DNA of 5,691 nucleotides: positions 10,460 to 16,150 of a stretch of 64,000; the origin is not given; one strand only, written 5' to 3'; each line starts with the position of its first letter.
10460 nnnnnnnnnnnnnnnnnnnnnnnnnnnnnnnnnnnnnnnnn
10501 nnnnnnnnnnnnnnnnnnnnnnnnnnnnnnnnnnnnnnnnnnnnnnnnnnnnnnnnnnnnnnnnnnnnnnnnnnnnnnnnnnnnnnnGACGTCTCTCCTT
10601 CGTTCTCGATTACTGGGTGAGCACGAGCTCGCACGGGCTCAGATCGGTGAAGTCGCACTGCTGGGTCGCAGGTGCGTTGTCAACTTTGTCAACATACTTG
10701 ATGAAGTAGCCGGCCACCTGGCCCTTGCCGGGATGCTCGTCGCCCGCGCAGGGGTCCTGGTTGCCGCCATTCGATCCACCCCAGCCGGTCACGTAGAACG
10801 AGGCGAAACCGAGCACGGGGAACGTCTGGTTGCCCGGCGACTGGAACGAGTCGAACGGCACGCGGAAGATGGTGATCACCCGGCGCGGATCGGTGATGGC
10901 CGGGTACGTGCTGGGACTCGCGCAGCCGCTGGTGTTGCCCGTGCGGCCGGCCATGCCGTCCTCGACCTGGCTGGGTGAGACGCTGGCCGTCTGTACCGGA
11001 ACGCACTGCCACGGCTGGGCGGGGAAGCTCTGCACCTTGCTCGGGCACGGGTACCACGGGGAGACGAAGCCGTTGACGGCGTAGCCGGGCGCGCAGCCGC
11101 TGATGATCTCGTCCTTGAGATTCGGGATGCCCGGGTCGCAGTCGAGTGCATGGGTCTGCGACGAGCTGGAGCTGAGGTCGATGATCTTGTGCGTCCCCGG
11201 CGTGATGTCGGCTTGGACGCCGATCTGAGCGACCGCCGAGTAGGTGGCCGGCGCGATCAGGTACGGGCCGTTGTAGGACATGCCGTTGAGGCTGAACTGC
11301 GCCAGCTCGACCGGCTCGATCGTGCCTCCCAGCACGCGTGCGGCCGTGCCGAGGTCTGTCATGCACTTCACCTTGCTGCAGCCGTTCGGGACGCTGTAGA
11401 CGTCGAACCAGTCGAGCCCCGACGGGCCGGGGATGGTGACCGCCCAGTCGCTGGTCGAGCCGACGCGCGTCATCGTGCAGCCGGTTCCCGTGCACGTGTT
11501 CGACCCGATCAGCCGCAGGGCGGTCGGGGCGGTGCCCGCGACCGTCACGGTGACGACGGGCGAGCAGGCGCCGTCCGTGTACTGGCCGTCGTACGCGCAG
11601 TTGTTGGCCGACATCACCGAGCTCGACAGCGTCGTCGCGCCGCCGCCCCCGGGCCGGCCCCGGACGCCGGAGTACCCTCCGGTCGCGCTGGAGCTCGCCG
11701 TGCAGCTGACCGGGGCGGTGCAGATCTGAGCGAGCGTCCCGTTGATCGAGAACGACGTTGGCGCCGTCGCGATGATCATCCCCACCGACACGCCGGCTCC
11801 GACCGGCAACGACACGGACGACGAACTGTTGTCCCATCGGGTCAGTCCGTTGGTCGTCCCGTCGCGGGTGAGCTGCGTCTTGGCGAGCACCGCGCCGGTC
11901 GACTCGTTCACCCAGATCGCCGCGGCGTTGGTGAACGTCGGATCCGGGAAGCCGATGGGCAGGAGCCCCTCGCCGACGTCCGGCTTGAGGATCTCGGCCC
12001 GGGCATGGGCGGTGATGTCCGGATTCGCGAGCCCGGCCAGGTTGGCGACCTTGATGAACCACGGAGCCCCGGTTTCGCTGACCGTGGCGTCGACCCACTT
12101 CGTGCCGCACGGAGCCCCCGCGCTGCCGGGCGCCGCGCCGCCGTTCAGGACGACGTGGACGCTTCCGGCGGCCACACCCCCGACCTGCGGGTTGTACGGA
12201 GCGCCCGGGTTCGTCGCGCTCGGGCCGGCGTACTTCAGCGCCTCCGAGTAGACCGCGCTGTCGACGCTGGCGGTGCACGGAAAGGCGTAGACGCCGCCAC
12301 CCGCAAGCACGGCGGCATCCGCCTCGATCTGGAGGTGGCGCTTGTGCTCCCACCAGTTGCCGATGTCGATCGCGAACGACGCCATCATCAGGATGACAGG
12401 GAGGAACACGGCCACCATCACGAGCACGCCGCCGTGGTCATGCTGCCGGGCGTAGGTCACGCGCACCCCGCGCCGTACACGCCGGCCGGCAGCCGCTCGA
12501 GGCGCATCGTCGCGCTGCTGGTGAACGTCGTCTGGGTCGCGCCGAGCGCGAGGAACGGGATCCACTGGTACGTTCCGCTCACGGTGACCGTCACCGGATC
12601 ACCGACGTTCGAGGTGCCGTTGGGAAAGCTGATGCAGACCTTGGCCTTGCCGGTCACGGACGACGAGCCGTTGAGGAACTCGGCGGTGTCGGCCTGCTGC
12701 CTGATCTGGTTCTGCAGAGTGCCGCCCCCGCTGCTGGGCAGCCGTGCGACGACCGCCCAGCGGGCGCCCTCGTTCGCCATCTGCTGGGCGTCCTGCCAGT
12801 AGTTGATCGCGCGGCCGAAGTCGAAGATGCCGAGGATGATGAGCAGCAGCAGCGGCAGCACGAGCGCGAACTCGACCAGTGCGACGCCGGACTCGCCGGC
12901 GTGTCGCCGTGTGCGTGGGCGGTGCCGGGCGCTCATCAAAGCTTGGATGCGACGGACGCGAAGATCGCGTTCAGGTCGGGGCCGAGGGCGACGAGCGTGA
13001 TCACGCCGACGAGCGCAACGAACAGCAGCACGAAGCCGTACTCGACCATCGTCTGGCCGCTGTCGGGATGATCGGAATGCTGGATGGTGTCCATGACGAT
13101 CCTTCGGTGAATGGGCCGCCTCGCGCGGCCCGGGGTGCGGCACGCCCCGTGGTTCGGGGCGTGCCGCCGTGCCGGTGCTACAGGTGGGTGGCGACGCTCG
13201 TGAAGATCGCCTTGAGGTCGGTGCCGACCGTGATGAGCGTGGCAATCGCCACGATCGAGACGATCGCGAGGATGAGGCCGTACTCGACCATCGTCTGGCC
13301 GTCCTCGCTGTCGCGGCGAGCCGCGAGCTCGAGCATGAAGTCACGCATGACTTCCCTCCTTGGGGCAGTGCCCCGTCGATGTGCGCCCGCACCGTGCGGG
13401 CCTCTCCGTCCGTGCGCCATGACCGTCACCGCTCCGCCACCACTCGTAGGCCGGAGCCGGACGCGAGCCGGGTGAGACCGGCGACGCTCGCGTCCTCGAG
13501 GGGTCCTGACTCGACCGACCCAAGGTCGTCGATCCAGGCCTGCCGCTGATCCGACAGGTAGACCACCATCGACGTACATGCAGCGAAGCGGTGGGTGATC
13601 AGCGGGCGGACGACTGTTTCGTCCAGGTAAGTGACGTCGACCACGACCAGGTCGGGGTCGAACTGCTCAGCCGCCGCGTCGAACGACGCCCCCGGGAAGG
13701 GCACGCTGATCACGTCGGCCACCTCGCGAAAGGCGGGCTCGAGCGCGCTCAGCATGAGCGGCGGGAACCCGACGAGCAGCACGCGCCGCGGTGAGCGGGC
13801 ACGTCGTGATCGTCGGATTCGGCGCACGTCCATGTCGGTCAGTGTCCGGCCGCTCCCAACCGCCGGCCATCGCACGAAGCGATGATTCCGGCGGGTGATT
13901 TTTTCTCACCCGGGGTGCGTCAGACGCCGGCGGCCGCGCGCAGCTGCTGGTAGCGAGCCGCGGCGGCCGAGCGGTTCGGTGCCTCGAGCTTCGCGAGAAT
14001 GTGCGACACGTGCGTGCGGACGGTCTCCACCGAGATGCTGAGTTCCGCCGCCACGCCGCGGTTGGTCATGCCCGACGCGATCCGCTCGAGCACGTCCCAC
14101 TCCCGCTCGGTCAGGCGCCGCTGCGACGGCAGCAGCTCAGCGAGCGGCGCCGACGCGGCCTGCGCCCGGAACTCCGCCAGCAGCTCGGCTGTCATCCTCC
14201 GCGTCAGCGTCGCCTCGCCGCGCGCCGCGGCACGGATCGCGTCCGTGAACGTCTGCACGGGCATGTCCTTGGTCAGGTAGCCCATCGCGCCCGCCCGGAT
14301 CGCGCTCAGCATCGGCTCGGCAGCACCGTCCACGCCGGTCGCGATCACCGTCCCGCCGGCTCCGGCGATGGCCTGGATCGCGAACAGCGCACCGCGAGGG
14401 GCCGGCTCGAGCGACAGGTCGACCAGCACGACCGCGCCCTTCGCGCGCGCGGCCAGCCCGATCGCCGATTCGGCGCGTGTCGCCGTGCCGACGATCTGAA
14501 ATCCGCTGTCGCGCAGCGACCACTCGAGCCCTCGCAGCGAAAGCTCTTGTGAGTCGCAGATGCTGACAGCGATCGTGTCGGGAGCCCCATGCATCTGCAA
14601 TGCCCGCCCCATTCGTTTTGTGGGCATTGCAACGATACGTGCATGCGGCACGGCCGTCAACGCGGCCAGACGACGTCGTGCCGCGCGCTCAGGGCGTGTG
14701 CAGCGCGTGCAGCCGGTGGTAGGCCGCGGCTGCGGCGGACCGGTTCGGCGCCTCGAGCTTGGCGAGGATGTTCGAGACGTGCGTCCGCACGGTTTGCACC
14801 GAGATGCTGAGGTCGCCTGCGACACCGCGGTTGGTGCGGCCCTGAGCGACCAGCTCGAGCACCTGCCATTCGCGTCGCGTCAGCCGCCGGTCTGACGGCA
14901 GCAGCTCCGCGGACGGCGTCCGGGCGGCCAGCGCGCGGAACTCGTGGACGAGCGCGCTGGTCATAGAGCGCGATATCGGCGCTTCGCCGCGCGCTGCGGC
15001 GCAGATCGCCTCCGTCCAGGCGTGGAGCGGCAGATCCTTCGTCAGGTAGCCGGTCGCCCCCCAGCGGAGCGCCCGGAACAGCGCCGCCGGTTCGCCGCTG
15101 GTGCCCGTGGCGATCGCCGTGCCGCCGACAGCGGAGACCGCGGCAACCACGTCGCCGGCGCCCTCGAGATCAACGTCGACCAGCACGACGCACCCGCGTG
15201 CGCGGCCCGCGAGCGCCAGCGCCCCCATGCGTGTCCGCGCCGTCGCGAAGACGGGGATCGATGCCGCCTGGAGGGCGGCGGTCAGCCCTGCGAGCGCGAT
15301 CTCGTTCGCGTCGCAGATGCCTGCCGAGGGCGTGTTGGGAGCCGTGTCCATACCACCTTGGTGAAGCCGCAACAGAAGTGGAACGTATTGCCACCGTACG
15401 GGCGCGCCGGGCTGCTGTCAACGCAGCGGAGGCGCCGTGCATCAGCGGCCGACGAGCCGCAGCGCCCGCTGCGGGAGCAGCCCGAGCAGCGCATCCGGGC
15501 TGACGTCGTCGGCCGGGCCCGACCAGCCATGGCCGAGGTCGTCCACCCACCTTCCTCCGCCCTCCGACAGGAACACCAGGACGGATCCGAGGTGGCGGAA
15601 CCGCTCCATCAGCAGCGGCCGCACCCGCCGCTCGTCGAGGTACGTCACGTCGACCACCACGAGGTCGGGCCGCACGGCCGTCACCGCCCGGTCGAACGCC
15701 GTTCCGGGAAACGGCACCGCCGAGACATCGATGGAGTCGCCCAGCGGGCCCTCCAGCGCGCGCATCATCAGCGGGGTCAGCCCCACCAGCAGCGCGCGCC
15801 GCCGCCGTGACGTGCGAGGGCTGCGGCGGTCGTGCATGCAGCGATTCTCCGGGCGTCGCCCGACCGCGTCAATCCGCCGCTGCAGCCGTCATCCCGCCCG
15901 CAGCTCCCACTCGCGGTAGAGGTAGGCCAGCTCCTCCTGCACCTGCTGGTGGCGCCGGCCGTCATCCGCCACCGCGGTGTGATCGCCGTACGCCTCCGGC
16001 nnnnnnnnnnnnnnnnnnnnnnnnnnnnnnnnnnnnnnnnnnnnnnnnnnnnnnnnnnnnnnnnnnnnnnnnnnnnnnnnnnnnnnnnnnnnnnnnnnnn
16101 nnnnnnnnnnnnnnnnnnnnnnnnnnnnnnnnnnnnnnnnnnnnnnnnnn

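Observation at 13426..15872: Mirror-duplicated orphan regulator module directly upstream of the pilin genes: small receiver-like, LuxR, LuxR, small receiver-like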

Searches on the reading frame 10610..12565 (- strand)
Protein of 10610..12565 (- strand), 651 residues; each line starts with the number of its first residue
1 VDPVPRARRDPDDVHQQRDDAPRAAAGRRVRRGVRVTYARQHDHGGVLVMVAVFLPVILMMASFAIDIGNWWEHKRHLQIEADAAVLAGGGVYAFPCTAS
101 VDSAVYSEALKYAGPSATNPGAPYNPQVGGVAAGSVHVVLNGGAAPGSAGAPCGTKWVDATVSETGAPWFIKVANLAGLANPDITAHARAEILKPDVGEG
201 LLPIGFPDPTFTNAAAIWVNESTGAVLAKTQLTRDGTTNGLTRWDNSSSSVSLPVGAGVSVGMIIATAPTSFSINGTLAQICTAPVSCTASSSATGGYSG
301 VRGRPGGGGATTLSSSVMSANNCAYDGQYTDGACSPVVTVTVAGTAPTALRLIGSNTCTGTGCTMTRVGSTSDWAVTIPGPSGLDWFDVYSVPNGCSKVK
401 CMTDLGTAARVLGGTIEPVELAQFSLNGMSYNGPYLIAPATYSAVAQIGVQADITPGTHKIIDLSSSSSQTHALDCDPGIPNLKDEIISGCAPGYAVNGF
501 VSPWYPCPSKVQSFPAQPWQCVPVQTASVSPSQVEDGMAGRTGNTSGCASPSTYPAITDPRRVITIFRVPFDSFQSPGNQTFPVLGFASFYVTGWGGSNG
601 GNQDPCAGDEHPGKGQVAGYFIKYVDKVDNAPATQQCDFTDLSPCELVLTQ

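Call 5: search_protein_families(library=pfam, proteins=[window:10610-12565:-], max_evalue=0.001)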
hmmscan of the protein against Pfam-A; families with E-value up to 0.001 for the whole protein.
window:10610-12565:- (651 aa): 1 family
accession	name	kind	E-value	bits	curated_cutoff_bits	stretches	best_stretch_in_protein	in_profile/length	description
PF13400.11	Tad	-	2.1e-08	34.8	22.3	1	45-90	1-45/47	Putative Flp pilus-assembly TadE/G-like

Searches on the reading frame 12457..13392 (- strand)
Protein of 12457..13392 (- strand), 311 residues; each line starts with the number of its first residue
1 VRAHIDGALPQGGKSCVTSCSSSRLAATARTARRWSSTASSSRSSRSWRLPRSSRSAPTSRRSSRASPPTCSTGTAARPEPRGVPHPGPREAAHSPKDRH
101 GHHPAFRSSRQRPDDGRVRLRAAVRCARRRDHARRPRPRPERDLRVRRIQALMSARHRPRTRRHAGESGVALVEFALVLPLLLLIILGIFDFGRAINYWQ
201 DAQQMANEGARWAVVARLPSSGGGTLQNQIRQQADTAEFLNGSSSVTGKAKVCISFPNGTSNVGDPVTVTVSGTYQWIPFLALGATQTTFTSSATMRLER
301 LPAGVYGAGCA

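Call 5: search_protein_families(library=pfam, proteins=[window:12457-13392:-], max_evalue=0.001)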
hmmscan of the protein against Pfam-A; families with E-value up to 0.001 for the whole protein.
window:12457-13392:- (311 aa): 1 family
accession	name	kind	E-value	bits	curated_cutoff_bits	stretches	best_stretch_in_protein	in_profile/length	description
PF07811.17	TadE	-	1.2e-16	61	22.9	1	169-211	1-43/43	TadE-like protein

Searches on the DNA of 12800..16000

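Call 49: search_rna_families(source=window, start=12800, end=16000, threshold=evalue, max_evalue=1)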
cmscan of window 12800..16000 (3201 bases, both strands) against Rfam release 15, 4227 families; matches with E-value up to 1: 1.
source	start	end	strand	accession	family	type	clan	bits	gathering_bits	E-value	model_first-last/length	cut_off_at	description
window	15924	15961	+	RF03509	mir-4660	Gene; miRNA;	-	21.3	87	0.6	1-86/86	no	mir-4660 microRNA precursor family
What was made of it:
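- Tried and rejected: Rfam gave nothing relevant (call 49).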
